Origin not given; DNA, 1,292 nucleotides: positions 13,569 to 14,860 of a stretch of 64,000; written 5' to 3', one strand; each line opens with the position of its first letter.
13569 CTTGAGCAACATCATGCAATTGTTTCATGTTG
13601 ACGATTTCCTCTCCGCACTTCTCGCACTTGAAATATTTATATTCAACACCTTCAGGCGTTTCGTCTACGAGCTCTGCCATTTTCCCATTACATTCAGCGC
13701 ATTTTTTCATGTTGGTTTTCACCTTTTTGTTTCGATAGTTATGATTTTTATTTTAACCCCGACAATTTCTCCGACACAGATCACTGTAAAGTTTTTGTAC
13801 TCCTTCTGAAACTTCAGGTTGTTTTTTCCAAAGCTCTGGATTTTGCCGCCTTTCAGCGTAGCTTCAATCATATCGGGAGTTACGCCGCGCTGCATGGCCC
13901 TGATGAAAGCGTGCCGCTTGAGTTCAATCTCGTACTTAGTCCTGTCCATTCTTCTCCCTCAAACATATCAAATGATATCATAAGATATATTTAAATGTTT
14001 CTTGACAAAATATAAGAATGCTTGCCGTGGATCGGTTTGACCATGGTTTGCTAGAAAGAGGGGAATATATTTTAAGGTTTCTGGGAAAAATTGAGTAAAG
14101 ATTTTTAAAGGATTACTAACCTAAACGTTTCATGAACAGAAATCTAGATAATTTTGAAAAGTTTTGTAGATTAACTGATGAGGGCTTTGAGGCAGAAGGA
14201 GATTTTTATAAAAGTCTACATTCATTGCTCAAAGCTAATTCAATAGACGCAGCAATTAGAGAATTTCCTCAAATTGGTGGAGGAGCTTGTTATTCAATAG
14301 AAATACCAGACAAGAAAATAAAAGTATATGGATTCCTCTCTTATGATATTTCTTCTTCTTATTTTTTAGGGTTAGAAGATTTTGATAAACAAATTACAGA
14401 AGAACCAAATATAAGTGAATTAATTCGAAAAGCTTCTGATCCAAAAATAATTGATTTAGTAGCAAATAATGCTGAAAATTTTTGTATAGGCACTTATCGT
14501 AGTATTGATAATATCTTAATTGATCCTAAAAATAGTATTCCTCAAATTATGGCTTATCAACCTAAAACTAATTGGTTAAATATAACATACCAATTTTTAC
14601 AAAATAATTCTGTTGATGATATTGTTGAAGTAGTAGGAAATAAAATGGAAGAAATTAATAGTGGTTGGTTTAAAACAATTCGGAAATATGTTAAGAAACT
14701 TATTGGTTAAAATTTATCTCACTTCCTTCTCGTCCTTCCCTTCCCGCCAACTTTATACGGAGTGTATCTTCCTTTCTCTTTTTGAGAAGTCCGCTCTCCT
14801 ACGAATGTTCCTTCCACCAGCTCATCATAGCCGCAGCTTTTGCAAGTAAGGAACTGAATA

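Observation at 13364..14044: Toxin-antitoxin-like cassette (DUF4258 plus Zn-ribbon/AbrB protein) flanked by perfect 29 bp direct repeats that duplicate a gene start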

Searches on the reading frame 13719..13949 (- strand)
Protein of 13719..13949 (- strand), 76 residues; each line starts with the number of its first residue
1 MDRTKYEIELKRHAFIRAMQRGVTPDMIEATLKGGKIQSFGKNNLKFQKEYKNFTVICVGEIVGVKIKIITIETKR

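Call 4: search_protein_families(library=pfam, proteins=[window:13719-13949:-], max_evalue=0.1)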
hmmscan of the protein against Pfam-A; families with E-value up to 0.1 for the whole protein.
window:13719-13949:- (76 aa): 1 family
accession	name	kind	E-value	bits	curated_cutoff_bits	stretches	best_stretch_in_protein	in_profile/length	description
PF14076.12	DUF4258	-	0.0024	18.6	25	1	11-72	2-69/71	Domain of unknown function (DUF4258)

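Call 9: find_encoding_contigs(protein=window:13719-13949:-, flank=6000, max_places=10)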
Protein window:13719-13949:- (76 aa): no gene with exactly this product is on record in the collection.

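Call 21: find_homologous_proteins(query=window:13722-13949:-)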
Query seq(76 aa) (76 aa): 197 proteins with E <= 0.001 among 197 candidates; the best 120 are listed.
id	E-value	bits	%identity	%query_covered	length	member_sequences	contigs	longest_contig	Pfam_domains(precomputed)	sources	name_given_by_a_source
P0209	1.5e-39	150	95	100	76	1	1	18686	-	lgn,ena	-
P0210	2.0e-39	150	93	100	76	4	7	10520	-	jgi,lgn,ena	-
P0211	5.5e-38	145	91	100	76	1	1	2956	-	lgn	-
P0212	5.4e-36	139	85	99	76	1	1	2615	-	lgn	-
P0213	5.3e-34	133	81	99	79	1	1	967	-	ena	-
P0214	7.3e-34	132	82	100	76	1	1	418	-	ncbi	-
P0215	1.0e-33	132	83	99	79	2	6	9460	-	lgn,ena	-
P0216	5.7e-33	129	81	99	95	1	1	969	-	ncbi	-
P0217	8.1e-33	129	78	100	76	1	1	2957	-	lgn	-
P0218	2.4e-32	127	79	99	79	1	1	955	-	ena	-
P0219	2.5e-32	127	80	99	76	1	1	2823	-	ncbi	-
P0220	2.8e-32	127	78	100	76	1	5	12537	-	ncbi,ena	-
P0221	3.0e-32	127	79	99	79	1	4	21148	-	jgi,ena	-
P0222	6.2e-32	126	80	99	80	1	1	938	-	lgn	-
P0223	8.4e-32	126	79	99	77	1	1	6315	-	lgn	-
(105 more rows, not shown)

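Call 22: find_encoding_contigs(protein=P0210, flank=4000, max_places=8)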
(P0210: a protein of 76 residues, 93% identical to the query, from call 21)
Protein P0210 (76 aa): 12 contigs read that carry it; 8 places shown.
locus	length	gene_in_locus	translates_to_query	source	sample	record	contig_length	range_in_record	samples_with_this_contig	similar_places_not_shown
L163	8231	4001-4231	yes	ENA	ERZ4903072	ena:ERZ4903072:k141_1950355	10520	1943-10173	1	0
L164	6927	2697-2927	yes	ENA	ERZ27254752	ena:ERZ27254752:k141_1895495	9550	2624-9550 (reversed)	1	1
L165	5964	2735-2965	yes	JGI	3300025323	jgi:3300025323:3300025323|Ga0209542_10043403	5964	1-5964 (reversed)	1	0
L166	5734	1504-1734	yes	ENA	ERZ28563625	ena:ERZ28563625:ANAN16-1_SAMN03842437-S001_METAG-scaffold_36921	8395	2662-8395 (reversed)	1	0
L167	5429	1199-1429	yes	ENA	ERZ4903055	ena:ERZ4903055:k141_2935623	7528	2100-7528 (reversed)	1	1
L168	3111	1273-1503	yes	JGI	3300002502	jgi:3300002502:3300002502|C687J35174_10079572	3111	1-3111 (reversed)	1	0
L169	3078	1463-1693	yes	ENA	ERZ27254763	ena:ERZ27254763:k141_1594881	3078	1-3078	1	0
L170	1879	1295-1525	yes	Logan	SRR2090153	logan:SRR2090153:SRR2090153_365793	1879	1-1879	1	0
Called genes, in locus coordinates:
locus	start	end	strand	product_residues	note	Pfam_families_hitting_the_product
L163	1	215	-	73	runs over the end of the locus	-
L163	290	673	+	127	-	-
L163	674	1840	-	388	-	PF04055:Radical_SAM, PF08608:Wyosine_form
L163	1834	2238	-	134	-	-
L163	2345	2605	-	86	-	-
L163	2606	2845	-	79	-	PF10884:DUF2683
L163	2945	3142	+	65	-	-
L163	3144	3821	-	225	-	-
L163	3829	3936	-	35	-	-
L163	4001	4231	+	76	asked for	-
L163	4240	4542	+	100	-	PF04014:MazE_antitoxin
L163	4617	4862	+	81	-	-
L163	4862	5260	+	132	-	PF01850:PIN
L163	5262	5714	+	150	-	PF04981:NMD3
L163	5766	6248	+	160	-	-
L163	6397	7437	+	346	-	PF04542:Sigma70_r2 (weak), PF04545:Sigma70_r4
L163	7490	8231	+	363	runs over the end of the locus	?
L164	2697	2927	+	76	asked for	-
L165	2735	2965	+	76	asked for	-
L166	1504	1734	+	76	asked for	-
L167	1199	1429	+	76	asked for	-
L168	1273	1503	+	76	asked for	-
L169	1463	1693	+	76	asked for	-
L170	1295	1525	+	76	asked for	-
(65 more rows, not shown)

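Call 23: find_encoding_contigs(protein=P0209, flank=4000, max_places=6)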
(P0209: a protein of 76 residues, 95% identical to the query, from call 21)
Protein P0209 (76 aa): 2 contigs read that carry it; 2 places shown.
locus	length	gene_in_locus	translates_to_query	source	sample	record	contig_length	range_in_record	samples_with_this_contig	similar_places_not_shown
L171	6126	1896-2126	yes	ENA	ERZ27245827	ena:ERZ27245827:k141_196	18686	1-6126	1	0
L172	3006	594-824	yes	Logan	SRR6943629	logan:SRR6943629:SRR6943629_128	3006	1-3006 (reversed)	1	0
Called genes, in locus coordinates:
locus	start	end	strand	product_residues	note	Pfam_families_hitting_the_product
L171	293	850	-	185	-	-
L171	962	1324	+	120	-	-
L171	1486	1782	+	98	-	-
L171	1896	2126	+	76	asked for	-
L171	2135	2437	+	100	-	PF04014:MazE_antitoxin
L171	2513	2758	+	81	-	-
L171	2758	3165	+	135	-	PF01850:PIN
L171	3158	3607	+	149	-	PF04981:NMD3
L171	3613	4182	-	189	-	PF13328:HD_4, PF01966:HD (faint)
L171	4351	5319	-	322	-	PF01734:Patatin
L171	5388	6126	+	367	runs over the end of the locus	PF04542:Sigma70_r2, PF04545:Sigma70_r4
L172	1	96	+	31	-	?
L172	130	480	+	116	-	-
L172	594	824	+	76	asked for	-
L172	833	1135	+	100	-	PF04014:MazE_antitoxin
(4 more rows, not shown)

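Call 24: find_encoding_contigs(protein=P0211, flank=4000, max_places=6)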
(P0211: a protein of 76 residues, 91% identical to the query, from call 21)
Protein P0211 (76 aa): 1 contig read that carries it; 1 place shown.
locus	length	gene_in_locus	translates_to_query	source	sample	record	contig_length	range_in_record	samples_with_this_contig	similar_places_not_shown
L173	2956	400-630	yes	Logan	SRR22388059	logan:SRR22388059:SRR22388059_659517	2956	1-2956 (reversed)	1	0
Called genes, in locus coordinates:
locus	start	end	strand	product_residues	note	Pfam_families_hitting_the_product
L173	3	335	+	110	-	?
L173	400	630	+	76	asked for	-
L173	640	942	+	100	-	PF04014:MazE_antitoxin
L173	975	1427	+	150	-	PF04981:NMD3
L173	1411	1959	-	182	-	-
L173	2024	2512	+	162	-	-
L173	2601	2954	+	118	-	?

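Call 41: find_encoding_contigs(protein=P0215, flank=3000, max_places=10)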
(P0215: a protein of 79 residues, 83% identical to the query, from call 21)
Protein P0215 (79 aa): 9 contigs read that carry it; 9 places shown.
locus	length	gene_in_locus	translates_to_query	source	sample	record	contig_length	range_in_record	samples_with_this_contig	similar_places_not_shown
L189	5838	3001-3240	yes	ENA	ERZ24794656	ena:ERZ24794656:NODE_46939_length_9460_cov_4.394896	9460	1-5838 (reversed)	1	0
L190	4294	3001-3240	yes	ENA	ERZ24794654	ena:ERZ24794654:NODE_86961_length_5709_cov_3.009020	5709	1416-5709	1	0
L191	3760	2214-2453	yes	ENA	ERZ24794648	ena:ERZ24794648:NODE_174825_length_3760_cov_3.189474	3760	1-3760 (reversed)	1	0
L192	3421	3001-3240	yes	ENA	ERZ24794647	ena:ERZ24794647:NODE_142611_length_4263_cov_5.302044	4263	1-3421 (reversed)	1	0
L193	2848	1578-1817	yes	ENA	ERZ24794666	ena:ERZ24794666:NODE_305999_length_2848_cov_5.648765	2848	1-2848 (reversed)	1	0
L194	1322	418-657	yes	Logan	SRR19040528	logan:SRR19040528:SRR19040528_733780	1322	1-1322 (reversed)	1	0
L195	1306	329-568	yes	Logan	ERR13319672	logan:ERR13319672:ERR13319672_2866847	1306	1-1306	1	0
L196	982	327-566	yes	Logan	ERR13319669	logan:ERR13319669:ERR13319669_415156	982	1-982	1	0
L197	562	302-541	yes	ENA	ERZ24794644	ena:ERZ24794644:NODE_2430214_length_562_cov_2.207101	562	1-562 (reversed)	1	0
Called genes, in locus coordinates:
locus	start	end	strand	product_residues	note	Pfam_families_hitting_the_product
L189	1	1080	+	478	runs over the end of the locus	PF03023:MurJ, PF01554:MatE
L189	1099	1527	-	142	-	-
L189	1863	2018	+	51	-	-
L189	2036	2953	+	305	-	PF00494:SQS_PSY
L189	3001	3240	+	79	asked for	-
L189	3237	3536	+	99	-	PF04014:MazE_antitoxin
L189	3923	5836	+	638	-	?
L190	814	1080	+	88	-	-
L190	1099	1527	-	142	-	-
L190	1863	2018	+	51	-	-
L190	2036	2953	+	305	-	PF00494:SQS_PSY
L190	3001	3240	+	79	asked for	-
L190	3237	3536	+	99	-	PF04014:MazE_antitoxin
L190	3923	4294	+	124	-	?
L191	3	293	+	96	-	?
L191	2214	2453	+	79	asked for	-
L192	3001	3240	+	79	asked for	-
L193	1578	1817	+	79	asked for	-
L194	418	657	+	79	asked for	-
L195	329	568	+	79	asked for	-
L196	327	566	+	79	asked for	-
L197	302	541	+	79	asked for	-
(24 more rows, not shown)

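Call 55: search_protein_families(library=pfam, alignment_id=A4, max_evalue=0.01)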
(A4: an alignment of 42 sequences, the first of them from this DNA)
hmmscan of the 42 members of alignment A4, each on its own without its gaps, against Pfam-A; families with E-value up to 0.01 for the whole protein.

A. member 1, seq(76 aa): 1 family
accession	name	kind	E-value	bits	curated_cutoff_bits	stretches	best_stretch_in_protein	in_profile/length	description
PF14076.12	DUF4258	-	0.0024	18.6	25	1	11-72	2-69/71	Domain of unknown function (DUF4258)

B. families by the number of members that match (of 42 scanned): 1 family
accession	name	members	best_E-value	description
PF14076.12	DUF4258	38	9.7e-05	Domain of unknown function (DUF4258)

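Call 56: search_solved_structures(query=A4, max_evalue=1, show_alignments=1)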
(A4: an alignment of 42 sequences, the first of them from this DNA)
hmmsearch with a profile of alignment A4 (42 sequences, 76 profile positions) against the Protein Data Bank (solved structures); distinct sequences matched with E-value up to 1: 4.
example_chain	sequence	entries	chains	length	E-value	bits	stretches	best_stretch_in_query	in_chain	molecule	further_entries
3hgm_A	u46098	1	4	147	0.32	14.3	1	4-41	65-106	Universal Stress Protein TeaD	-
2v9a_A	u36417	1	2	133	0.57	13.5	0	5-66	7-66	SENSOR KINASE CITA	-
2j80_A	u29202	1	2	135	0.6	13.4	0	5-66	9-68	SENSOR KINASE CITA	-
1mnm_C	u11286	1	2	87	0.92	12.8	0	23-50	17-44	PROTEIN (MAT ALPHA-2 TRANSCRIPTIONAL REPRESSOR)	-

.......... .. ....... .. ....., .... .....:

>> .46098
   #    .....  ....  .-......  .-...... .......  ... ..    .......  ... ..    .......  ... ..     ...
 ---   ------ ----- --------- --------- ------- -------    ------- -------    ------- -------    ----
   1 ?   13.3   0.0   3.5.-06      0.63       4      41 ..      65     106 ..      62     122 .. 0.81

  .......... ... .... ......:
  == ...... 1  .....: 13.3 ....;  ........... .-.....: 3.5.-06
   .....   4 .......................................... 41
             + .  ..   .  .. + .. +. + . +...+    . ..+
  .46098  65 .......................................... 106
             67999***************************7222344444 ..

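Call 62: predict_structure(alignment_id=A4)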
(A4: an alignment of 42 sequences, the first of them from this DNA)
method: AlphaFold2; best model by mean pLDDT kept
length: 76 residues; sequences in the alignment: 42
mean_pLDDT: 92.9   pTM: 0.80
mean pLDDT of the five models: 92.9, 92.1, 92.0, 91.8, 89.9
residues with pLDDT >= 90: 64; 70-90: 9; 50-70: 3; < 50: 0
segments of 3 or more residues with pLDDT < 50: none
pLDDT, mean of each block of 10 residues (from residue 1): 81 97 96 92 94 96 94 95
secondary structure, 60 per line:
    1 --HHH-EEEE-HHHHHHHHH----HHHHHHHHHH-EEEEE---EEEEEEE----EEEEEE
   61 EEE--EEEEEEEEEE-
elements in order: E7-10 H12-20 H25-34 E36-40 E44-50 E55-63 E66-75

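Call 64: fold_search(model_id=the predicted structure, library=pdb)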
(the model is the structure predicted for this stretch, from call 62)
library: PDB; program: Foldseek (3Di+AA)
matches with E <= 10: 728; with E <= 0.001: 0
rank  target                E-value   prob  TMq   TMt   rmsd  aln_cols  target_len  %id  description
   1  1wmi_A                2.0e-02  0.97  0.46  0.42   4.2        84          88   10  Crystal structure of archaeal RelE-RelB complex from Pyrococcus horikoshii OT3 (released 2005-03-15)
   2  2khe_MODEL_1_A        3.1e-02  0.97  0.47  0.42   4.5        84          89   12  Solution Structure of the Bacterial Toxin Rele from Thermus Thermophilus HB8 (released 2010-03-31)
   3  4fxe_E                3.3e-02  0.95  0.44  0.41   4.8        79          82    9  Crystal structure of the intact E. coli RelBE toxin-antitoxin complex (released 2012-08-29)
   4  4fxe_D                4.4e-02  0.92  0.44  0.46   5.0        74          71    9  Crystal structure of the intact E. coli RelBE toxin-antitoxin complex (released 2012-08-29)
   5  8phj_X                5.0e-02  0.99  0.58  0.15   4.0        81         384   15  cA4-bound Cami1 in complex with 70S ribosome (released 2023-12-13)
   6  9g12_A                6.4e-02  0.82  0.41  0.38   6.3        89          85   13  Mycobacterium tuberculosis RelBE1 toxin-antitoxin system; rv1247c (relB1 antitoxin), rv1246c (relE1 toxin) (released 2025-12-17)
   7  9g12_B                9.8e-02  0.82  0.43  0.40   5.0        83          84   17  Mycobacterium tuberculosis RelBE1 toxin-antitoxin system; rv1247c (relB1 antitoxin), rv1246c (relE1 toxin) (released 2025-12-17)
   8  4hz9_B                1.1e-01  0.47  0.38  0.27   7.2        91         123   13  Crystal structure of the type VI native effector-immunity complex Tae3-Tai3 from Ralstonia pickettii (released 2013-08-21)
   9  7m5f_C                1.3e-01  0.85  0.49  0.35   4.2        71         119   14  Contact-dependent inhibition system from Serratia marcescens BWH57 (released 2021-05-12)
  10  3g5o_B                1.3e-01  0.84  0.47  0.44   5.4        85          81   12  The crystal structure of the toxin-antitoxin complex RelBE2 (Rv2865-2866) from Mycobacterium tuberculosis (released 2009-04-14)
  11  6xrw_C                1.9e-01  0.75  0.49  0.42   4.8        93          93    9  Chromosomal ParDE TA system from P. aeruginosa (released 2021-07-28)
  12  5ts4_A                2.3e-01  0.41  0.41  0.33   7.2        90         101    9  Crystal structure of a de novo designed protein with curved beta-sheet (released 2017-01-25)
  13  3hi2_B                2.6e-01  0.90  0.54  0.45   3.7        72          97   10  Structure of the N-terminal domain of the E. coli antitoxin MqsA (YgiT/b3021) in complex with the E. coli toxin MqsR ( (released 2010-01-12)
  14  6w3w                  2.6e-01  0.54  0.44  0.34   7.1        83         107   10  An enumerative algorithm for de novo design of proteins with diverse pocket structures (released 2020-04-08)
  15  6kmq_A                2.8e-01  0.66  0.49  0.43   7.0        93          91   11  2.3 Angstrom resolution structure of dimeric HigBA toxin-antitoxin complex from E. coli (released 2020-11-18)
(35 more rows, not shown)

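Call 72: search_protein_families(library=ncbifam, proteins=[window:13722-13949:-], max_evalue=0.01)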
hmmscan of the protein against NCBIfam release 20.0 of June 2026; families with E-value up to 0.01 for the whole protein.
seq(76 aa): 0 families

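Call 73: search_protein_families(library=padloc, proteins=[window:13722-13949:-], max_evalue=0.01)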
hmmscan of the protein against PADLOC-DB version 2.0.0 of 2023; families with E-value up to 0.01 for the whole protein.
seq(76 aa): 0 families

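Call 84: search_protein_families(library=pfam, proteins=[L163:4617-4862:+, L163:4862-5260:+], max_evalue=0.01)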
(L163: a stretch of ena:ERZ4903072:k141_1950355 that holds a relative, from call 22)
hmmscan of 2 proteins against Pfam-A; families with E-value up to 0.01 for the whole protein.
L163:4617-4862:+ (81 aa): 0 families

L163:4862-5260:+ (132 aa): 1 family
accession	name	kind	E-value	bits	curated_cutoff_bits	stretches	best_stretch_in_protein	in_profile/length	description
PF01850.27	PIN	-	2.8e-14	54.2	23.6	1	4-123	2-117/120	PIN domain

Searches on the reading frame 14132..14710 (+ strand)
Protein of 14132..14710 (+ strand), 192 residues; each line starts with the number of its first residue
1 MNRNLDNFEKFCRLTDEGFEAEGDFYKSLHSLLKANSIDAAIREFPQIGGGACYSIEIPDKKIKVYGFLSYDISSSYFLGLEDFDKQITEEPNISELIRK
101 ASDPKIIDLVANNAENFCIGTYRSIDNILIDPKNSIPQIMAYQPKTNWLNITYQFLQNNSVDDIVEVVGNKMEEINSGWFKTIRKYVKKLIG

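Call 4: search_protein_families(library=pfam, proteins=[window:14132-14710:+], max_evalue=0.1)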
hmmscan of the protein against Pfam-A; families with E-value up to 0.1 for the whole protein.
window:14132-14710:+ (192 aa): 0 families

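Call 12: find_encoding_contigs(protein=window:14132-14710:+, flank=6000, max_places=10)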
Protein window:14132-14710:+ (192 aa): 1 contig read that carries it; 1 place shown.
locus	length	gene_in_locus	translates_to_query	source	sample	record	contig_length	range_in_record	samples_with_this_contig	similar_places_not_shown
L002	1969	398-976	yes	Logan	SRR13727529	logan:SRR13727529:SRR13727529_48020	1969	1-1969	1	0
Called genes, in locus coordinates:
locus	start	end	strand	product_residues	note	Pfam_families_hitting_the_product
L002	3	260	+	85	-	?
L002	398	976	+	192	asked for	-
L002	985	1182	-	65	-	-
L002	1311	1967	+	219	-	?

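Call 72: search_protein_families(library=ncbifam, proteins=[window:14132-14710:+], max_evalue=0.01)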
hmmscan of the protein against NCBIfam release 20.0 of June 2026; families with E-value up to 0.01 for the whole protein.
window:14132-14710:+ (192 aa): 0 families

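Call 73: search_protein_families(library=padloc, proteins=[window:14132-14710:+], max_evalue=0.01)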
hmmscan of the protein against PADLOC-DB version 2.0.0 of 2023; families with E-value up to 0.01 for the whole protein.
window:14132-14710:+ (192 aa): 0 families
